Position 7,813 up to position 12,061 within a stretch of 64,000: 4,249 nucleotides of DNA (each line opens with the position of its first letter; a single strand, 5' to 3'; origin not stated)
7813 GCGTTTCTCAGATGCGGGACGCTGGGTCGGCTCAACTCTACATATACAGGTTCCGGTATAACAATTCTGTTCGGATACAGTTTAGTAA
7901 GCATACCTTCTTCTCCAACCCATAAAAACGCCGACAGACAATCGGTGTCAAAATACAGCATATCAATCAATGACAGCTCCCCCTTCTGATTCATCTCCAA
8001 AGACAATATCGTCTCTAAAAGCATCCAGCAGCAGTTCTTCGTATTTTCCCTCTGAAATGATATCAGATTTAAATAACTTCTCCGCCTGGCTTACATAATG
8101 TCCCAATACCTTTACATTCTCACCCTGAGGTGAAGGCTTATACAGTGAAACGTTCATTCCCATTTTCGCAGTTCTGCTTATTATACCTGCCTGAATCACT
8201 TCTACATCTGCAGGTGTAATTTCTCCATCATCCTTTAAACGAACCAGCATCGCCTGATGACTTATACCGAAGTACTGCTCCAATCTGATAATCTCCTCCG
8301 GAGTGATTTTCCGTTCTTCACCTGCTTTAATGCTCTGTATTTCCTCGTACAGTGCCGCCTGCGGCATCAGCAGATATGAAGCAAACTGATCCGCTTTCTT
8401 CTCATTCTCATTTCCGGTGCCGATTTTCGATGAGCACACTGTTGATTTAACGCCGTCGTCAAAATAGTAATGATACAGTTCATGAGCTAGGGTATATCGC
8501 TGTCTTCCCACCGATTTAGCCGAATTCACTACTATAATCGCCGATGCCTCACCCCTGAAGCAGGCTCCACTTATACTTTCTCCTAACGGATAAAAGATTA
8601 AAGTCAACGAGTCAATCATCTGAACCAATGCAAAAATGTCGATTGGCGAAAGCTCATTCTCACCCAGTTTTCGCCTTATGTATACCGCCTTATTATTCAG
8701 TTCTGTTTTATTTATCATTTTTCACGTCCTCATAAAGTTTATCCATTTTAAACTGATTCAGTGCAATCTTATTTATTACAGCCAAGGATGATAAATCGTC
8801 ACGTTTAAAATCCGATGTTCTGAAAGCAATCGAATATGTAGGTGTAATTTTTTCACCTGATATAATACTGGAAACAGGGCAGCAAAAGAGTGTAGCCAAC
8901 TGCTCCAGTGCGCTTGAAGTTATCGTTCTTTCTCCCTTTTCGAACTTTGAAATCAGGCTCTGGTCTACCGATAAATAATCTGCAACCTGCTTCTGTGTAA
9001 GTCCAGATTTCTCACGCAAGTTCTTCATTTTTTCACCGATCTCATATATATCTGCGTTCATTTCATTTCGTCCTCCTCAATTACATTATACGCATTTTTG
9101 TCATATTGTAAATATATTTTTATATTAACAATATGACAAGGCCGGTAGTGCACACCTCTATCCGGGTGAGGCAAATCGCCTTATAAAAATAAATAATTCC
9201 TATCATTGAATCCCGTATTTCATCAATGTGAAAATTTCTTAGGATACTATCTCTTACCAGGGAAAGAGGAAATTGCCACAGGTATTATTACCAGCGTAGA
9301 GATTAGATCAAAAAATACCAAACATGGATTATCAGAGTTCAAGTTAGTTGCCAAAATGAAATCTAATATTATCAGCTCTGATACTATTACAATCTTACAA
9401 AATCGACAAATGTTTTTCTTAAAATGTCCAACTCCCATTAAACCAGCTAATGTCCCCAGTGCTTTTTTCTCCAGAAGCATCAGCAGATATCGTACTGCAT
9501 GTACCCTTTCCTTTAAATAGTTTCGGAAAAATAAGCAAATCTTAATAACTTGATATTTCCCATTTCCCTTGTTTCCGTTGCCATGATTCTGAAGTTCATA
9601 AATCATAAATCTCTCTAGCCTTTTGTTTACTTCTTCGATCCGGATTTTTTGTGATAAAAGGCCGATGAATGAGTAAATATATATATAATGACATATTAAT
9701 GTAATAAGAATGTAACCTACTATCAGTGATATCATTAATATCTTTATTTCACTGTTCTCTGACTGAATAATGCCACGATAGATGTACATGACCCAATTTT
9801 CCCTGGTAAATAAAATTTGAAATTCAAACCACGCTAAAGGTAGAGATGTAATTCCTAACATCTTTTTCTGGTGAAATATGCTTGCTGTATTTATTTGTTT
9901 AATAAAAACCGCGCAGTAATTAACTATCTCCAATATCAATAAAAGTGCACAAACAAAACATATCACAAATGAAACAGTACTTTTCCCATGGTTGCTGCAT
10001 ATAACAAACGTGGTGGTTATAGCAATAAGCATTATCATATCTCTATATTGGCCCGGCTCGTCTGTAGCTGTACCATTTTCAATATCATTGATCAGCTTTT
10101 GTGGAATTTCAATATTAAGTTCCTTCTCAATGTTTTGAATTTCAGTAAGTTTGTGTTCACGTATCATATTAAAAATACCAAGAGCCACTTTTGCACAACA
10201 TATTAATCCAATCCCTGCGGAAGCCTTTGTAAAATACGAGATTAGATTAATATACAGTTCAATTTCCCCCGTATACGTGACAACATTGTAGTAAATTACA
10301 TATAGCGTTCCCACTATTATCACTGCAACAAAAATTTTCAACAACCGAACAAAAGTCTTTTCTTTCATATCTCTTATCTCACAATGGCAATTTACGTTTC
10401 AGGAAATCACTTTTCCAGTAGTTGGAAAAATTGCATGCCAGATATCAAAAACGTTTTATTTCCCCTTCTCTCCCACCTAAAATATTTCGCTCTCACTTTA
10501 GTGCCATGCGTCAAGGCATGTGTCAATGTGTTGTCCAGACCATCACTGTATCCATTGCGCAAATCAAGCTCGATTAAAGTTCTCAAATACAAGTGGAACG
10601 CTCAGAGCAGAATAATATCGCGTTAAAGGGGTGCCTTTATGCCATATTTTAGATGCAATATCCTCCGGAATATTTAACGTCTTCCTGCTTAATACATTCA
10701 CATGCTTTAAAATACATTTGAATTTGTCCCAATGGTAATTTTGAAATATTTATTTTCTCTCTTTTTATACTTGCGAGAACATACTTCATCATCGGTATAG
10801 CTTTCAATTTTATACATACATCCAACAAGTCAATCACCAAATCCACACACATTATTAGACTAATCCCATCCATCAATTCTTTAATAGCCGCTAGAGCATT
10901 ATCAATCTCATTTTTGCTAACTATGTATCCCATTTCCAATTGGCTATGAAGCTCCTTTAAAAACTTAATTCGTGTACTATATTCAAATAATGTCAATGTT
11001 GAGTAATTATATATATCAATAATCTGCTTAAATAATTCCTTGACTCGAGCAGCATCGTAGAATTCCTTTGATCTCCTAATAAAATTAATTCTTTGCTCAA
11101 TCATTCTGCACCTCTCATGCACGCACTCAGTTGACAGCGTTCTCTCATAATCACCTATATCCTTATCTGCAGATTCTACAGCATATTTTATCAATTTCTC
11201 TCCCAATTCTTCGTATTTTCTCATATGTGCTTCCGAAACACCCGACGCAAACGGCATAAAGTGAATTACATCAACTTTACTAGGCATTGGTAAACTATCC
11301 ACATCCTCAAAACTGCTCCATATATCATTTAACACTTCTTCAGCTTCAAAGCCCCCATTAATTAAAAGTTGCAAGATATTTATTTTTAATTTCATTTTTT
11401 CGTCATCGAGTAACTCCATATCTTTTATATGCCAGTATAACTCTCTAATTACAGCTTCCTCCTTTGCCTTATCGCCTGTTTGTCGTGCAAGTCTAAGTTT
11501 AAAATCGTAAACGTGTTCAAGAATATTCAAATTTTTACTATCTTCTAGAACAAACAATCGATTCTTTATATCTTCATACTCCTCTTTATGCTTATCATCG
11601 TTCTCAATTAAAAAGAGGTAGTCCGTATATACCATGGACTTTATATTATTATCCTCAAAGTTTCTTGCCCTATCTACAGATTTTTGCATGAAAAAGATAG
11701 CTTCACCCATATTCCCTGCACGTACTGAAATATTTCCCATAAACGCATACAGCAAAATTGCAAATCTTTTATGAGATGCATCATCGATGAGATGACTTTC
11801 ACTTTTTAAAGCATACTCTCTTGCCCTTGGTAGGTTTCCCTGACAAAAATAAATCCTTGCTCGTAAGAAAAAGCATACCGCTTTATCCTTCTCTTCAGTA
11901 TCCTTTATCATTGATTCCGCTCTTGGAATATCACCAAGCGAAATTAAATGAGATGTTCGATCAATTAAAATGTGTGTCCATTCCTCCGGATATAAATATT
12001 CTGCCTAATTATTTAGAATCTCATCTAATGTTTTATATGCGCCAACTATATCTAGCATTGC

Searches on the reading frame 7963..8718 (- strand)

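Call 11: search_protein_families(library=pfam, proteins=[window:7963-8718:-], max_evalue=0.01)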
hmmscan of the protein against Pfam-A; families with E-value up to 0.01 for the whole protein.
window:7963-8718:- (251 aa): 1 family
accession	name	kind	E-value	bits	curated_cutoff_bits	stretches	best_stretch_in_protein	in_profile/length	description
PF06114.19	Peptidase_M78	-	5.4e-17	62.2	22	1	49-162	18-123/123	IrrE N-terminal-like domain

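Call 64: search_protein_families(library=padloc, proteins=[window:7963-8718:-], max_evalue=0.01)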
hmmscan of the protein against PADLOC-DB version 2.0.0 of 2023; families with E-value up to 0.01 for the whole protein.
window:7963-8718:- (251 aa): 16 families
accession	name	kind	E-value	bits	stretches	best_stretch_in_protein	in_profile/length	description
PDLC04141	capP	-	4e-27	93.3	1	6-163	4-152/242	capP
PDLC04776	PDC-M69B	-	3.4e-25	87.3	1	21-230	30-240/272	-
PDLC03949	RmrA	-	3.5e-14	50.4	1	56-170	172-271/363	-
PDLC03945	RmrA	-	3.8e-14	50.7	1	59-171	194-300/394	-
PDLC03954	RmrA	-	3.7e-12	43.9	1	3-168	137-294/380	-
PDLC03947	RmrA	-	3e-11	40.7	1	5-167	139-293/383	-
PDLC03943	RmrA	-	4.4e-11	40.5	1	60-169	178-277/370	-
PDLC03953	RmrA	-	1.2e-10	39.2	1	57-168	191-287/373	-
PDLC03952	RmrA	-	1.4e-10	38.6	1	52-168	199-306/395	-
PDLC03944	RmrA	-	4.2e-10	37.2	1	60-171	186-290/384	-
PDLC03946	RmrA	-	1.7e-09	34.9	1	53-163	170-266/357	-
PDLC03950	RmrA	-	3.3e-09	34.2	1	54-168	177-282/369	-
PDLC03951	RmrA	-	6.4e-09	33.3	1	61-167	193-288/400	-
PDLC03948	RmrA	-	2.7e-08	31.1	1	61-171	195-296/397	-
PDLC03955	RmrA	-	6.7e-05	20.3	1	31-166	168-292/371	-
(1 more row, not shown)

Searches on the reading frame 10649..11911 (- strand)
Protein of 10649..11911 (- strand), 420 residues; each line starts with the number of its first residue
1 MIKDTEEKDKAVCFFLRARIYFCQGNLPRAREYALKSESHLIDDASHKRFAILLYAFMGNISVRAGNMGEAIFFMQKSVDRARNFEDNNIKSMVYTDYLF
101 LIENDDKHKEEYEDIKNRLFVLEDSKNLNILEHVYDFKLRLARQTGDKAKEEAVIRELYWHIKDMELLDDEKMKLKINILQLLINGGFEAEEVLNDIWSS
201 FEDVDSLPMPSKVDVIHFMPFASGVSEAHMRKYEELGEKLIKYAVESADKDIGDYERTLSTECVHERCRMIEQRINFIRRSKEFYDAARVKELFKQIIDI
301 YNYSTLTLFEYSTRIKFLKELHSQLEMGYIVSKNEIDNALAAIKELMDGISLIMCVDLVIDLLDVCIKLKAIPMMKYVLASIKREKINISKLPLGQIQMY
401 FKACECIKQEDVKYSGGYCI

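Call 11: search_protein_families(library=pfam, proteins=[window:10649-11911:-], max_evalue=0.01)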
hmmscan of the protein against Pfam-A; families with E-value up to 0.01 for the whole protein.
window:10649-11911:- (420 aa): 2 families
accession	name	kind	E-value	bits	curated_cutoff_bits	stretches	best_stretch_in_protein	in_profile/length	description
PF07719.23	TPR_2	-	8.2e-05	22.9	27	0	13-36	3-26/34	Tetratricopeptide repeat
PF13424.12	TPR_12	-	0.0075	16.9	30.1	0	9-37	43-71/77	Tetratricopeptide repeat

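Call 64: search_protein_families(library=padloc, proteins=[window:10649-11911:-], max_evalue=0.01)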
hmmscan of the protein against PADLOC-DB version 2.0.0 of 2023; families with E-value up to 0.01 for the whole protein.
window:10649-11911:- (420 aa): 1 family
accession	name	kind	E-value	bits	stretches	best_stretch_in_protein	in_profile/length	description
PDLC01169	TPR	-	0.00013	19.5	1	10-132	108-228/252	TPR repeats containing protein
